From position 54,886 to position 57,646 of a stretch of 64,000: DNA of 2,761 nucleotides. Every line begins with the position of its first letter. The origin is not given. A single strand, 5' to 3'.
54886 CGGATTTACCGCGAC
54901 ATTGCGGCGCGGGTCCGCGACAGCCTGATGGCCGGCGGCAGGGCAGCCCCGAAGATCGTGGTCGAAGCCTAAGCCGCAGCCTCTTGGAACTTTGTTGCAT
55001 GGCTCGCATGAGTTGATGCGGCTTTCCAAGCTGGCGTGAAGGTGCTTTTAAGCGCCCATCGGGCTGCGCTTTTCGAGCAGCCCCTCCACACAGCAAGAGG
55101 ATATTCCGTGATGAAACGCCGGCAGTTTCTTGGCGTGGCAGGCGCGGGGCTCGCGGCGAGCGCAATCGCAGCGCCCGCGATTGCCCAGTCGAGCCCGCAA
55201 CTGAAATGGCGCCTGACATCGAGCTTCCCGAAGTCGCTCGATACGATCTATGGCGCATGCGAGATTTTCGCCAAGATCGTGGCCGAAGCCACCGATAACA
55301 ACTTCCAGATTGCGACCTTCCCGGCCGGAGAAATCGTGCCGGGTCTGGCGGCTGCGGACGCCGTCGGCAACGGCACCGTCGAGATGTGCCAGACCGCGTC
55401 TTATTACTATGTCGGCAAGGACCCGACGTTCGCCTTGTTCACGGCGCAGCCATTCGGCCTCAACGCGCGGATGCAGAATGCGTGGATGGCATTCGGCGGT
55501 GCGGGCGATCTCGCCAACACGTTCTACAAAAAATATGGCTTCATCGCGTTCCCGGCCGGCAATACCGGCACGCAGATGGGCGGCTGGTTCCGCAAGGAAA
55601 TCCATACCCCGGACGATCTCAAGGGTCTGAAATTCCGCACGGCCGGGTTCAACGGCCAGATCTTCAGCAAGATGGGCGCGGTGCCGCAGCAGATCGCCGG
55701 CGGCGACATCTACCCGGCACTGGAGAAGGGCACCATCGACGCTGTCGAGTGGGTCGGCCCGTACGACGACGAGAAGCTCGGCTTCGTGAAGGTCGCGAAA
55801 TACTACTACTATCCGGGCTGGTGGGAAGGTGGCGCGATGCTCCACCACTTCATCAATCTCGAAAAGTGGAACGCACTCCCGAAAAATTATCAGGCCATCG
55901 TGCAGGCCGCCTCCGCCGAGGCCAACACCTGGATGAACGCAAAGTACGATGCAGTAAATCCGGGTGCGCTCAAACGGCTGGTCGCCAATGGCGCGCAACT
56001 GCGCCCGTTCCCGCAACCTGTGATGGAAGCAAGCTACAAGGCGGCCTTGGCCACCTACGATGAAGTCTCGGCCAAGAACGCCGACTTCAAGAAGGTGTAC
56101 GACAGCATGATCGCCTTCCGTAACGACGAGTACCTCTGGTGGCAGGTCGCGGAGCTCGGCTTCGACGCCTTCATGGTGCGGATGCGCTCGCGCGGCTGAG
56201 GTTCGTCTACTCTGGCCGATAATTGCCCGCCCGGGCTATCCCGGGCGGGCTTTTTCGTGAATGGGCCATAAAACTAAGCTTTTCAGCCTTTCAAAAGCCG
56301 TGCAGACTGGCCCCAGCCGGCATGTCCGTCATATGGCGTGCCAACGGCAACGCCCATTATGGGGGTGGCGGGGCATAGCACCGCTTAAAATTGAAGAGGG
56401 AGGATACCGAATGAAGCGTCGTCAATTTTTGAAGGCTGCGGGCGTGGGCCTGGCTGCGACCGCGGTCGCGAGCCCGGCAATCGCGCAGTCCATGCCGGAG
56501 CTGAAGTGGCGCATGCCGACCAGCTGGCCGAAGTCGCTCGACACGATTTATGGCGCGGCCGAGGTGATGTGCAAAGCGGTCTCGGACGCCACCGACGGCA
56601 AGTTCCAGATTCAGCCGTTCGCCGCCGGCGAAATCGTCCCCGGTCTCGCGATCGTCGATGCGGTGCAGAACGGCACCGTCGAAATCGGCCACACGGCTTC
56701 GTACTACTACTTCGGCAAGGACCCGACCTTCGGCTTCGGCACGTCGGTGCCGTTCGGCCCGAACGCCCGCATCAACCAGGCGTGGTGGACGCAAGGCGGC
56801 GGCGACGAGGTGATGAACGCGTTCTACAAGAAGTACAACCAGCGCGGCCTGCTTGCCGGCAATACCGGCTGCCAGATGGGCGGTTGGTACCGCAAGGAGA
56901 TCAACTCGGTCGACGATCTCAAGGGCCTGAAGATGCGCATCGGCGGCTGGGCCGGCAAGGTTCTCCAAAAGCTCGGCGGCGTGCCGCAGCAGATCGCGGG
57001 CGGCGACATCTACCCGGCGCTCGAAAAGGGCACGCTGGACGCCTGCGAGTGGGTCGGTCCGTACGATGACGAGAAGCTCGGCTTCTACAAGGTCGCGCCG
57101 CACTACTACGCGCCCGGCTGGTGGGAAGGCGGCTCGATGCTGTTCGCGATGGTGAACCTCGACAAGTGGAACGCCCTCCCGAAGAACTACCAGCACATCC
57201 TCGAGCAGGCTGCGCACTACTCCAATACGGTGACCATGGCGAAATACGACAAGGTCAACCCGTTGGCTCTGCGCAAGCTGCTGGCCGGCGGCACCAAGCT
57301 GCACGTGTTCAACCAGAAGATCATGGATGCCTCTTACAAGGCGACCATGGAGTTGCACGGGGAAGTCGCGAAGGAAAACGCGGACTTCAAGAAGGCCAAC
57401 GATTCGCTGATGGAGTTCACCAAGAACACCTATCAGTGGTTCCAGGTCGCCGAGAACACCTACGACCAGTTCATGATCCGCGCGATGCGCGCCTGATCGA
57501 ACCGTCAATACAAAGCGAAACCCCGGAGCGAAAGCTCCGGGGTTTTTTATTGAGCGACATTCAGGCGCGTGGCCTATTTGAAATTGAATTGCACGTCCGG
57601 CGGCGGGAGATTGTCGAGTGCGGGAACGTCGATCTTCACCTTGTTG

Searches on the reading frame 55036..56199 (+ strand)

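Call 62: search_protein_families(library=pfam, proteins=[window:55036-56199:+], max_evalue=0.001)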
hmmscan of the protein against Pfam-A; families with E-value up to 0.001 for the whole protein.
window:55036-56199:+ (387 aa): 1 family
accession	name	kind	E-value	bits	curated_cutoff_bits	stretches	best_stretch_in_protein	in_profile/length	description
PF03480.18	DctP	-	1.7e-62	211.8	23.4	1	64-346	4-284/286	Bacterial extracellular solute-binding protein, family 7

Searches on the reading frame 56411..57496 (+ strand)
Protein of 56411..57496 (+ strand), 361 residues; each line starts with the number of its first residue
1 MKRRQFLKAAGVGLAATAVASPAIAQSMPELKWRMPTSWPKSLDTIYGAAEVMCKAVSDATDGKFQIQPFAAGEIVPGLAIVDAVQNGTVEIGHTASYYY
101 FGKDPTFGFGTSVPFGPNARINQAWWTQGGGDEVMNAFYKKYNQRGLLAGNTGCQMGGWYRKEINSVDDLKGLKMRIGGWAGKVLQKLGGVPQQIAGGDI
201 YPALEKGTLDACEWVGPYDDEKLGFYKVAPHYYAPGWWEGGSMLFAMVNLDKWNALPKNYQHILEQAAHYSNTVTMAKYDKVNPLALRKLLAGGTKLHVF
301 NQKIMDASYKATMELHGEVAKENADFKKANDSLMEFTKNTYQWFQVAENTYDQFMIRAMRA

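Call 62: search_protein_families(library=pfam, proteins=[window:56411-57496:+], max_evalue=0.001)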
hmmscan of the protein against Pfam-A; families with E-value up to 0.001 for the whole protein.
window:56411-57496:+ (361 aa): 2 families
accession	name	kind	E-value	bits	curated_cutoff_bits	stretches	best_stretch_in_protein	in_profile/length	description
PF03480.18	DctP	-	2.5e-60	204.7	23.4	1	41-321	6-284/286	Bacterial extracellular solute-binding protein, family 7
PF10518.14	TAT_signal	-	0.00027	21.2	22.7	1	1-20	2-21/21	TAT (twin-arginine translocation) pathway signal sequence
